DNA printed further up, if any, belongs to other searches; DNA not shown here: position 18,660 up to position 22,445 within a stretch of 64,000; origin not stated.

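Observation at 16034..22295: Periplasmic NXR-lineage molybdoenzyme in a denitrification-like context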

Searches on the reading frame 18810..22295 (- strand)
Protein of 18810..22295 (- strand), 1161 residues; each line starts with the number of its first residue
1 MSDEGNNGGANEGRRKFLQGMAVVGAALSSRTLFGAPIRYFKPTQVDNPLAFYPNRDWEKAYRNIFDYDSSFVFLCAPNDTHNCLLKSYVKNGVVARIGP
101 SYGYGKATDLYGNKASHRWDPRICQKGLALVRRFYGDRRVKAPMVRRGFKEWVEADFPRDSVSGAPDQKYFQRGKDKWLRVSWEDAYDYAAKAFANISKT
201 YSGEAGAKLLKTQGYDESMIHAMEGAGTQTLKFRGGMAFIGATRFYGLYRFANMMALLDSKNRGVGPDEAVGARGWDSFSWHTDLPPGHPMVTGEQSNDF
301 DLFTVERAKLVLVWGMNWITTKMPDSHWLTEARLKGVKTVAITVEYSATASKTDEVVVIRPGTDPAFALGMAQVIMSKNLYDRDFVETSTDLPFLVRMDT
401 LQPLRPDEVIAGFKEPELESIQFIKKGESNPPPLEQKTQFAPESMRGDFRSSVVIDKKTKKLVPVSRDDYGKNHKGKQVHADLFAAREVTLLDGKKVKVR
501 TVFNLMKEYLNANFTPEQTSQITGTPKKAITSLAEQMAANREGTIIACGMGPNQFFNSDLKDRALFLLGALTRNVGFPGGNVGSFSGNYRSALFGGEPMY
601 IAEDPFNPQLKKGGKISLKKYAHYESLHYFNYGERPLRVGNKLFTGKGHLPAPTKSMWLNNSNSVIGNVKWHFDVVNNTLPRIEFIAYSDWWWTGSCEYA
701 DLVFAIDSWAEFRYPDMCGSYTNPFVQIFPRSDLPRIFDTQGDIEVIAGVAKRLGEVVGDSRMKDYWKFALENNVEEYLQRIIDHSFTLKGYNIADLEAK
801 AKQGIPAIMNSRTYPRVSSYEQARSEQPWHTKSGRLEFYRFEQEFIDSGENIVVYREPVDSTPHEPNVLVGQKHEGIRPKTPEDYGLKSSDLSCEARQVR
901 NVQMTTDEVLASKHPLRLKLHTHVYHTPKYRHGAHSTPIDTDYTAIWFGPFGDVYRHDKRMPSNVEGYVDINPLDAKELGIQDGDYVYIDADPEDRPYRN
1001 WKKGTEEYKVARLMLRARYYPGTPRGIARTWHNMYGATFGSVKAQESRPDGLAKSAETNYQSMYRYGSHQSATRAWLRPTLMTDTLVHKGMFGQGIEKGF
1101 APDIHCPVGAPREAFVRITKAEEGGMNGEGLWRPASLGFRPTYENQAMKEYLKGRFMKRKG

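Call 4: search_protein_families(library=pfam, proteins=[window:18810-22295:-], max_evalue=0.01)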
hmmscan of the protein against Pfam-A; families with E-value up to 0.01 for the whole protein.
window:18810-22295:- (1161 aa): 2 families
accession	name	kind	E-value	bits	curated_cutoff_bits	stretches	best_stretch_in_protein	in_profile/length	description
PF00384.28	Molybdopterin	-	2.8e-20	73.1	24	1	139-711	1-315/353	Molybdopterin oxidoreductase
PF01568.27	Molydop_binding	-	0.00091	19.7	26.8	1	963-989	25-52/110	Molydopterin dinucleotide binding domain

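Call 5: search_protein_families(library=ncbifam, proteins=[window:18810-22295:-], max_evalue=0.01)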
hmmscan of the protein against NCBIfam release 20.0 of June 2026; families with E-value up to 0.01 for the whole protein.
window:18810-22295:- (1161 aa): 24 families
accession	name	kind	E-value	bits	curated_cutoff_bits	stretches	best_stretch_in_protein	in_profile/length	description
TIGR03479.1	DMSO_red_II_alp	subfamily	2.9e-83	280.4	984.75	2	271-858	188-772/913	molybdopterin-dependent oxidoreductase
TIGR01580.1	narG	equivalog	1e-42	145.9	1084.15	3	278-399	216-343/1235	nitrate reductase subunit alpha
NF042978.1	EthbenzDh_ebdA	equivalog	3.9e-41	140.8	2000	2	12-410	19-349/977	ethylbenzene dehydrogenase subunit alpha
TIGR02166.1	dmsA_ynfE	subfamily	9.1e-37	126.5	777.7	3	513-840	330-634/794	DMSO/selenate family reductase complex A subunit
TIGR01591.1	Fdh-alpha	equivalog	2.8e-31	108.3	666.25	2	294-390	144-238/672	formate dehydrogenase subunit alpha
TIGR00509.1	bisC_fam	subfamily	2.2e-29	102.3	1017.55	3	515-839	279-591/772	molybdopterin guanine dinucleotide-containing S/N-oxide reductase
NF041885.1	selenate_YnfE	exception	4.7e-28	97.5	1675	2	513-840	337-643/805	selenate/tellurate reductase subunit YnfE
NF011566.1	PRK14990.1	exception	2.7e-27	95.1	1600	2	514-839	351-653/814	dimethylsulfoxide reductase subunit A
NF041884.1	selenate_YnfF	exception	4.3e-27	94.4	1650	2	515-839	332-635/798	selenate/tellurate reductase subunit YnfF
NF012032.0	PRK15488.1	equivalog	4.6e-23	81.1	694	2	305-388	194-279/759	thiosulfate reductase PhsA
TIGR01553.1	formate-DH-alph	equivalog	3.2e-20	71.5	814.2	2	305-399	219-313/1009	formate dehydrogenase-N subunit alpha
NF041513.1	formate_DH_Act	exception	3.7e-15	54.8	1400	1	305-587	210-474/1067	formate dehydrogenase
TIGR02164.1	torA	equivalog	5e-15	54.7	1465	2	513-756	326-566/824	trimethylamine-N-oxide reductase TorA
NF011682.0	PRK15102.1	equivalog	5.4e-15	54.6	909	1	512-757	329-571/829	trimethylamine-N-oxide reductase TorA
NF011567.1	PRK14991.1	equivalog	3.2e-14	51.7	1750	1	468-622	424-574/1022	tetrathionate reductase subunit TtrA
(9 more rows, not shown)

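Call 6: search_solved_structures(query=window:18810-22295:-, max_evalue=0.00001, show_alignments=2)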
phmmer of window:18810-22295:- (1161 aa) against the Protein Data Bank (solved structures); distinct sequences matched with E-value up to 0.00001: 36.
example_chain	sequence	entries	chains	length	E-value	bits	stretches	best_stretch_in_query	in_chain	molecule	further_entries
7b04_B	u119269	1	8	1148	3.3e-273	912.6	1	14-1158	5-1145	Nitrite oxidoreductase subunit A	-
4ydd_A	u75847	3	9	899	2.6e-52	181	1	271-863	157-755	DMSO reductase family type II enzyme, molybdopterin subunit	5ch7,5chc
5e7o_A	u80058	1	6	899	6.1e-52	179.8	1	271-863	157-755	DMSO reductase family type II enzyme, molybdopterin subunit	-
3ir5_A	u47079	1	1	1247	5.9e-40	140.1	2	272-399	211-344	Respiratory nitrate reductase 1 alpha chain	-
3ir6_A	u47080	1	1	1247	1.8e-38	135.1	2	272-399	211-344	Respiratory nitrate reductase 1 alpha chain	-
1q16_A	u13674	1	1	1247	3.1e-38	134.4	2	272-399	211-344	Respiratory nitrate reductase 1 alpha chain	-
1r27_A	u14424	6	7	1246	3.2e-38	134.3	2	272-399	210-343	Respiratory nitrate reductase 1 alpha chain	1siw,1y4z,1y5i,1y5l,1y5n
3egw_A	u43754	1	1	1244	3.2e-38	134.3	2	275-400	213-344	Respiratory nitrate reductase 1 alpha chain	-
3ir7_A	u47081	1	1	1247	5.3e-38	133.6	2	272-399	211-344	Respiratory nitrate reductase 1 alpha chain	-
2ivf_A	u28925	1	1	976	4.3e-36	127.3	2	307-412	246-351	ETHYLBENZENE DEHYDROGENASE ALPHA-SUBUNIT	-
9vap_A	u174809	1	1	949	6.5e-14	53.8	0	304-387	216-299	Formate dehydrogenase molybdopterin-binding subunit FdhA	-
1eu1_A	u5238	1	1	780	1.9e-13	52.3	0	514-758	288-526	DIMETHYL SULFOXIDE REDUCTASE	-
1dms_A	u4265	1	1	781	1.8e-12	49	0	508-757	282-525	DMSO REDUCTASE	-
1dmr_A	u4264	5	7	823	7.3e-12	47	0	515-765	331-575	DMSO REDUCTASE | Dimethyl sulfoxide/trimethylamine N-oxide reductase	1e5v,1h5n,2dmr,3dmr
1e60_A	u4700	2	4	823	7.4e-12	47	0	515-765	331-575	Dimethyl sulfoxide/trimethylamine N-oxide reductase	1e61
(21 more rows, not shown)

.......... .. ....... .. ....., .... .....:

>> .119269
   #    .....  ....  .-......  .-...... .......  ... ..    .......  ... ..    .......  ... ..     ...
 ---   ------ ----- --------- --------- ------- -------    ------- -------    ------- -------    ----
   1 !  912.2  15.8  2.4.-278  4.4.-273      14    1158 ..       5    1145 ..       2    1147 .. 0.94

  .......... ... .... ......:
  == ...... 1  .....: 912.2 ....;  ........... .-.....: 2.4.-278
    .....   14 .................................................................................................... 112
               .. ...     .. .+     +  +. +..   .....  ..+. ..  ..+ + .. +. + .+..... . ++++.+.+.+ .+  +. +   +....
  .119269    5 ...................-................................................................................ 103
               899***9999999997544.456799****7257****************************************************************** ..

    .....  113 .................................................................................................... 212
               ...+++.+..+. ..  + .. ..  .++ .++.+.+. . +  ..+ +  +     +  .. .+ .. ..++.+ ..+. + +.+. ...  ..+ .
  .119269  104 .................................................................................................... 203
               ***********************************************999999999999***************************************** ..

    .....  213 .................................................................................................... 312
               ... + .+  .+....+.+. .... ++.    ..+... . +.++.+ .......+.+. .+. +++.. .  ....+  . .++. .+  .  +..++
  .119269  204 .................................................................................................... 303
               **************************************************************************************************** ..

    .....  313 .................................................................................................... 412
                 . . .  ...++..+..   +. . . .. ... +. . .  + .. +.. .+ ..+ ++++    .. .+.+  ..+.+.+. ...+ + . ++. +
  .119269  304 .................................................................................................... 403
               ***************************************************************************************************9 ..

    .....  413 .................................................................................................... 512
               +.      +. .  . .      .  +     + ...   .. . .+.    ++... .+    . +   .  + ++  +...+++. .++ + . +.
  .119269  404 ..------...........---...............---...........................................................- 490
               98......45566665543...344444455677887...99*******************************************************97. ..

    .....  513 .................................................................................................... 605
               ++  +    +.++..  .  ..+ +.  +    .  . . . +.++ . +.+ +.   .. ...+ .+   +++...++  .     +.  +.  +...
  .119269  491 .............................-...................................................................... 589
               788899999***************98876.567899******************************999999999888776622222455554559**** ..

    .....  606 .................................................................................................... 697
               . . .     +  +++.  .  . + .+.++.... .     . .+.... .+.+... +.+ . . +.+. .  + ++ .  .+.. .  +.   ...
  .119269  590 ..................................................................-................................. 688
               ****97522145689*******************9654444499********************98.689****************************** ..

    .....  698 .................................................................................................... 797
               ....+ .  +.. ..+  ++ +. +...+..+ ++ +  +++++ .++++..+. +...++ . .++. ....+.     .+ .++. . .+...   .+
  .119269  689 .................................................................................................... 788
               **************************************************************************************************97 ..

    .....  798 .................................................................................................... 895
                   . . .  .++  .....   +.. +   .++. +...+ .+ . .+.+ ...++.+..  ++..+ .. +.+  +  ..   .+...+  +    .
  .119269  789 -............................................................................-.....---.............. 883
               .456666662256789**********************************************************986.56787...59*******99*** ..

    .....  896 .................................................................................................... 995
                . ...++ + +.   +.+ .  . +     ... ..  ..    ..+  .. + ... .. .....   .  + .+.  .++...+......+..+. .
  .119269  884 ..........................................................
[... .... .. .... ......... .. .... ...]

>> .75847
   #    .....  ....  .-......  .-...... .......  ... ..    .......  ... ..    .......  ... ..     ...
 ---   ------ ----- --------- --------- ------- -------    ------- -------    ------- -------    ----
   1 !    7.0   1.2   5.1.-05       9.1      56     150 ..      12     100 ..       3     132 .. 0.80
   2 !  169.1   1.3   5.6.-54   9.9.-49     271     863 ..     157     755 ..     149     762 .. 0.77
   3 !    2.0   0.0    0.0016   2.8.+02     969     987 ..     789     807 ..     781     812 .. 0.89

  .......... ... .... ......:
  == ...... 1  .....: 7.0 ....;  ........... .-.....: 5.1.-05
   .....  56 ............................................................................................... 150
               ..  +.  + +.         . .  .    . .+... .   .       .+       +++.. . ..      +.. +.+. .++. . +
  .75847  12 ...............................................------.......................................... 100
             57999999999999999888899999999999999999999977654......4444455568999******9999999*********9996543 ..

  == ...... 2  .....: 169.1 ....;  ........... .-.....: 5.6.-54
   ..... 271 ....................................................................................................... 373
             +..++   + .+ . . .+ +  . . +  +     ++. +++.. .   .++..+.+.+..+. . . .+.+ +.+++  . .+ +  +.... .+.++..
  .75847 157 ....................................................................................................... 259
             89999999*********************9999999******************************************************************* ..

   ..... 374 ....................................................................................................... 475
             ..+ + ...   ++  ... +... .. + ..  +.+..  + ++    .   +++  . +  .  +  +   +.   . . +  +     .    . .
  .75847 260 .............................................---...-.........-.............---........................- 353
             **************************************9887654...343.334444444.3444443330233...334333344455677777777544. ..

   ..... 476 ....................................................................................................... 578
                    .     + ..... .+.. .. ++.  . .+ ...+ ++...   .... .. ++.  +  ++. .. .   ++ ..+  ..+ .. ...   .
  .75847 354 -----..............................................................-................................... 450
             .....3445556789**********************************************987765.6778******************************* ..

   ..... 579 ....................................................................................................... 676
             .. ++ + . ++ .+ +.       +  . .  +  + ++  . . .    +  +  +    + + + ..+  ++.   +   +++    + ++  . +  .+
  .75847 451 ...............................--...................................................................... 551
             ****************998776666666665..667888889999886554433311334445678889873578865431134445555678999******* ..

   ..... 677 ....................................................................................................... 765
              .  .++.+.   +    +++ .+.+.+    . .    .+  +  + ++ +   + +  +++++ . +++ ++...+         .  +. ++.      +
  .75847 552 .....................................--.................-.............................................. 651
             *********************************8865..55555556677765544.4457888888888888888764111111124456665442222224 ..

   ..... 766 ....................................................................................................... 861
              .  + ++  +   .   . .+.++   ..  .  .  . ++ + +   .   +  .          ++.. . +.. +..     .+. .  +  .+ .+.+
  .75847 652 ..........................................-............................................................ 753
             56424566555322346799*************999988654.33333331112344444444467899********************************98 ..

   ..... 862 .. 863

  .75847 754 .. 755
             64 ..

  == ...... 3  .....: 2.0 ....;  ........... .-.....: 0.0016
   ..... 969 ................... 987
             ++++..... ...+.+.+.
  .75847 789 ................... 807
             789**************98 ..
